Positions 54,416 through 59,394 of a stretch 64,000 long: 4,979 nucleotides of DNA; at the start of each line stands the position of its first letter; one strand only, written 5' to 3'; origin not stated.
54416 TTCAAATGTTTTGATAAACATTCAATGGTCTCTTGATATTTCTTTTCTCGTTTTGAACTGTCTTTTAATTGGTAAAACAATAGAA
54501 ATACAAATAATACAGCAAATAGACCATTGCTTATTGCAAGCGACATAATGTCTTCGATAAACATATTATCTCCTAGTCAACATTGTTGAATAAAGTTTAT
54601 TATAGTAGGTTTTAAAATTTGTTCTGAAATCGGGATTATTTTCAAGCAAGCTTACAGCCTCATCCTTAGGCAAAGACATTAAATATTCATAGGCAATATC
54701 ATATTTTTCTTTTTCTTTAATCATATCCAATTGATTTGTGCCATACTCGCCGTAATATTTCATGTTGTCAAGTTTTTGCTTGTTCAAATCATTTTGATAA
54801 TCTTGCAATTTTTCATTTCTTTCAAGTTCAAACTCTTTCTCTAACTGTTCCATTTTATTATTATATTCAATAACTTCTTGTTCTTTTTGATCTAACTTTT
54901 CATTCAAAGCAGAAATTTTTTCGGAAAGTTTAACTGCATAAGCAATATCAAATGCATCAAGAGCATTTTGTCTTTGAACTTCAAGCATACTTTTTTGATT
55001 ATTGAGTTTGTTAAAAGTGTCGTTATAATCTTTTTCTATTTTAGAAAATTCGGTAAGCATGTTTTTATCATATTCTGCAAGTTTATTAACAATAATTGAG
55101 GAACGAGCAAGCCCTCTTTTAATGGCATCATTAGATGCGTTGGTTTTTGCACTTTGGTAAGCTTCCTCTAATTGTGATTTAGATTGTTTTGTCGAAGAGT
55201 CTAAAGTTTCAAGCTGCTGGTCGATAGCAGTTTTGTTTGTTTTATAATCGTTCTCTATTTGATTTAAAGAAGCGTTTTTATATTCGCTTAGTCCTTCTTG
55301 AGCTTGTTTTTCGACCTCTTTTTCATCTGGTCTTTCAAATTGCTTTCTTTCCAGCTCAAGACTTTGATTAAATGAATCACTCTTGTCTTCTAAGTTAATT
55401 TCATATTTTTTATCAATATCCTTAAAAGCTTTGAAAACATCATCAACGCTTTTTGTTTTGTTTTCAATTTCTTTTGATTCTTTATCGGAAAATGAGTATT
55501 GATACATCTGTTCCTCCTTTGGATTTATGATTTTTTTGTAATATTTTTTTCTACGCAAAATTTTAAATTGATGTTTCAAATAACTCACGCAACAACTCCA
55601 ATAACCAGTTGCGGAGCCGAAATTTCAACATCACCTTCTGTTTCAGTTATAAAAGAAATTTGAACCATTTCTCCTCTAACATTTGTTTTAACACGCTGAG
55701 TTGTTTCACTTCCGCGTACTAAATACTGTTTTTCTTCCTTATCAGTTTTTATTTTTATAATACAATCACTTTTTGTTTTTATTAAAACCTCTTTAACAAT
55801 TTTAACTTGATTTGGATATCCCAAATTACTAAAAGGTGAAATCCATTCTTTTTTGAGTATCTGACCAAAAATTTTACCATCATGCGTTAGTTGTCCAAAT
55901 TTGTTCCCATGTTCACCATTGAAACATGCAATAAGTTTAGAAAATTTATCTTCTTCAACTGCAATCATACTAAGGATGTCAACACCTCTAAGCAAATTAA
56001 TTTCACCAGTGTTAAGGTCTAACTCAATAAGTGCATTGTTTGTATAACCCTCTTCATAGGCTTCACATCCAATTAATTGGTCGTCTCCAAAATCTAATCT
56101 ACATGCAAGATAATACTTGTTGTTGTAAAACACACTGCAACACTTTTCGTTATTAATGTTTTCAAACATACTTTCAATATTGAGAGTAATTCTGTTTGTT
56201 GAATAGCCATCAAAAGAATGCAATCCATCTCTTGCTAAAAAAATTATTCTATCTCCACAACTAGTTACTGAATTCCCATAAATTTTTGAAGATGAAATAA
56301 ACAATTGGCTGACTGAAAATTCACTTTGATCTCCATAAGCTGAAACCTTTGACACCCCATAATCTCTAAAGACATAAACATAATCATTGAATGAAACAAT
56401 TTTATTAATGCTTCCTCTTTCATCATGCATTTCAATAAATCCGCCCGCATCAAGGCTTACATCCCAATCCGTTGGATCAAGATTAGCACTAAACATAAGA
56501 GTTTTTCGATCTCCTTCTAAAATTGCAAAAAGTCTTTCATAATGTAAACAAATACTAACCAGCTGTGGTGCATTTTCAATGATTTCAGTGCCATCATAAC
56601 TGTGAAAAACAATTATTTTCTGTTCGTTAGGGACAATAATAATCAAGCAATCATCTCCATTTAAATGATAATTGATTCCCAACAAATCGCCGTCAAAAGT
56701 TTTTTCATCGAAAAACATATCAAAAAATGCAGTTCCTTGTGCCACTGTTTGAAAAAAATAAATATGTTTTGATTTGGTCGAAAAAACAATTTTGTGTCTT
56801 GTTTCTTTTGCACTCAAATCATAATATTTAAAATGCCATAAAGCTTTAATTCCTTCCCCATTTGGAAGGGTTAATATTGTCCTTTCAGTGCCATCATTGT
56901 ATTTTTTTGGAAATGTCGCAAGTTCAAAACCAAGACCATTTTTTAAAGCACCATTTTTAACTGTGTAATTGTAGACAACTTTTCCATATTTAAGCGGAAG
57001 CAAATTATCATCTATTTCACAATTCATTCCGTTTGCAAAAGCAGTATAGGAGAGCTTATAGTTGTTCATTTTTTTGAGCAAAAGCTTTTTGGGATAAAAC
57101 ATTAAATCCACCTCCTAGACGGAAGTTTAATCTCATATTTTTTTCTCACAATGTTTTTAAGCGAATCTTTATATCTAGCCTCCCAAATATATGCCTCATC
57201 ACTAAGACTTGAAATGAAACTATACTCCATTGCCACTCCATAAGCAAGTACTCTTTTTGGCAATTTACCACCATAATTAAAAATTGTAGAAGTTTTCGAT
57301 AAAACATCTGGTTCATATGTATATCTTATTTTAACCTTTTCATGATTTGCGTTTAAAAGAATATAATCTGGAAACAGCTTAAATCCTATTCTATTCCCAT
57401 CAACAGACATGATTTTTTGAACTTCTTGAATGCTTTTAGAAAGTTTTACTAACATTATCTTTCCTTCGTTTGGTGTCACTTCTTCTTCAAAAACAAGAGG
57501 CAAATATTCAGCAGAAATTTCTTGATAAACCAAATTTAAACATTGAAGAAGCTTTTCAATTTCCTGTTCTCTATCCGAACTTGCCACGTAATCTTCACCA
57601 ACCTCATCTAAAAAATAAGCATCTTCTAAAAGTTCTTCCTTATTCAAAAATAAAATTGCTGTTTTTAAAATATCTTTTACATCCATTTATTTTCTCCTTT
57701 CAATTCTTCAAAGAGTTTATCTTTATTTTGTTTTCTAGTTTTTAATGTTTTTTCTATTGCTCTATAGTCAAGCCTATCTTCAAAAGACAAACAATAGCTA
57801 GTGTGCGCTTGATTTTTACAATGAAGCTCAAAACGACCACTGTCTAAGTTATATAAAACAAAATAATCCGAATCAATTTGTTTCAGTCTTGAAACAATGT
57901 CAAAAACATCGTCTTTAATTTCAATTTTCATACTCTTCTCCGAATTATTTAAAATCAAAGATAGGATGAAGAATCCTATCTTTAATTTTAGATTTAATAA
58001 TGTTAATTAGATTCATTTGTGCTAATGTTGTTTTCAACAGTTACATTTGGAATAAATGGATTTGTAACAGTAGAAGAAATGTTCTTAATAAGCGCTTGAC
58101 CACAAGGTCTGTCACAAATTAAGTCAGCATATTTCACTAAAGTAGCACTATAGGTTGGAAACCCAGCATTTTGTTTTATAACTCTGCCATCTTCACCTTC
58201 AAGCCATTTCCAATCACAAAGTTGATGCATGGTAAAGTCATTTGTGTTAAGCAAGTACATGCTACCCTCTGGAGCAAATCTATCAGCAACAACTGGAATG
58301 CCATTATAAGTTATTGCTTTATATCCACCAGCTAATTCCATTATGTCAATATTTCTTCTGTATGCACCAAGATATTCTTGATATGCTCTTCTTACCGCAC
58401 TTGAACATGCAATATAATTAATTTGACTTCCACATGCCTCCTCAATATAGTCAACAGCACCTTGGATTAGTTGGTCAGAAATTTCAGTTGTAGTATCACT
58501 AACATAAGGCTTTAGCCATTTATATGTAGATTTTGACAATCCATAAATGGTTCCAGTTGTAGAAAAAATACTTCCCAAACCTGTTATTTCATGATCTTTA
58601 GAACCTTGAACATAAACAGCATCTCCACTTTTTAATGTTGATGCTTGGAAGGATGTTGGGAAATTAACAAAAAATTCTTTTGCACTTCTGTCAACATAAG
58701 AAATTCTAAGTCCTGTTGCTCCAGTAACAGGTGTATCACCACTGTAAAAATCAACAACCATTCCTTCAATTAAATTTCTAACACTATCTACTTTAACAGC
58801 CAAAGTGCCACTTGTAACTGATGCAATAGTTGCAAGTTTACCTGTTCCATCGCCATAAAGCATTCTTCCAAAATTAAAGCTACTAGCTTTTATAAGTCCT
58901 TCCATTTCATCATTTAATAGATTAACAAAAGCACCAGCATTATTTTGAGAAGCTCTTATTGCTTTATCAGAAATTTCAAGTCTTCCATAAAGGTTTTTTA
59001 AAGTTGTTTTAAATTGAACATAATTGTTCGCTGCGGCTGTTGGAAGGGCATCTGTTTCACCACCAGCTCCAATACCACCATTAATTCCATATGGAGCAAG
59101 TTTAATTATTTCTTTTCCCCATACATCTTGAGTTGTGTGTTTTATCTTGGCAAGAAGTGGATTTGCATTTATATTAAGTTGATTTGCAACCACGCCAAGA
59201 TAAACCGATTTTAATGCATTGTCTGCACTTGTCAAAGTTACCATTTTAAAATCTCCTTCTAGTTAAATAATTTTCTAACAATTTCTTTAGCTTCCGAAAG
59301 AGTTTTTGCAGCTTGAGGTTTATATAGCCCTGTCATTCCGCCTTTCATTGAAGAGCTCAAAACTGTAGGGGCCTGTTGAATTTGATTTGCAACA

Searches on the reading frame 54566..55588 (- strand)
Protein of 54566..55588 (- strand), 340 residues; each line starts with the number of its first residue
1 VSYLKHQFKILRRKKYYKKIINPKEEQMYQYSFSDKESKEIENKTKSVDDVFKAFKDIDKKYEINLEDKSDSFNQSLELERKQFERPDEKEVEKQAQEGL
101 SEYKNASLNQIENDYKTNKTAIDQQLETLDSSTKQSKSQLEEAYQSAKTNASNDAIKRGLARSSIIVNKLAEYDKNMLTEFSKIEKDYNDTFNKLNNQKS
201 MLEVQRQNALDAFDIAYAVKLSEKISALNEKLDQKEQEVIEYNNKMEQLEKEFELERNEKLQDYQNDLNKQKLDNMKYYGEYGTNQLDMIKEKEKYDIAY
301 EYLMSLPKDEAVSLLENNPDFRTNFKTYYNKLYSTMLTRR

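Call 63: search_protein_families(library=pfam, proteins=[window:54566-55588:-], max_evalue=0.00001)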
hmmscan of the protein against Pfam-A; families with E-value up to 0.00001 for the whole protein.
window:54566-55588:- (340 aa): 1 family
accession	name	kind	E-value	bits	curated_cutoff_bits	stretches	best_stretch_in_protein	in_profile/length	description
PF25588.1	DUF7934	-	2e-46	159.3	30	1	35-338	13-324/333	Family of unknown function (DUF7934)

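Call 94: search_protein_families(library=phrogs, proteins=[window:54566-55588:-], max_evalue=0.00001)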
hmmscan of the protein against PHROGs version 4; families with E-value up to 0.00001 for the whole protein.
window:54566-55588:- (340 aa): 0 families

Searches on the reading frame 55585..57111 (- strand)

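Call 63: search_protein_families(library=pfam, proteins=[window:55585-57111:-], max_evalue=0.00001)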
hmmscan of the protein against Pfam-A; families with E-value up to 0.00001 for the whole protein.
window:55585-57111:- (508 aa): 0 families

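Call 94: search_protein_families(library=phrogs, proteins=[window:55585-57111:-], max_evalue=0.00001)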
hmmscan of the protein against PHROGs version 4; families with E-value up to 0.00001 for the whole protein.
window:55585-57111:- (508 aa): 2 families
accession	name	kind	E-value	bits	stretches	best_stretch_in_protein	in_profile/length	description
phrog_5107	-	lysis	6.9e-06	25.7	0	180-444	169-435/533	amidase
phrog_3287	-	head and packaging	9.1e-06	25.8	1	205-324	175-302/524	virion structural protein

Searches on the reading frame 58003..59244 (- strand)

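Call 94: search_protein_families(library=phrogs, proteins=[window:58003-59244:-], max_evalue=0.00001)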
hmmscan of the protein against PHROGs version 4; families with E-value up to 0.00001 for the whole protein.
window:58003-59244:- (413 aa): 2 families
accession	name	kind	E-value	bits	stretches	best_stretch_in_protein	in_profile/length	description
phrog_14242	-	head and packaging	2e-59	202.3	1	3-390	4-389/396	major head protein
phrog_9953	-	head and packaging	2.4e-17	64.3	1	208-383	133-323/329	major head protein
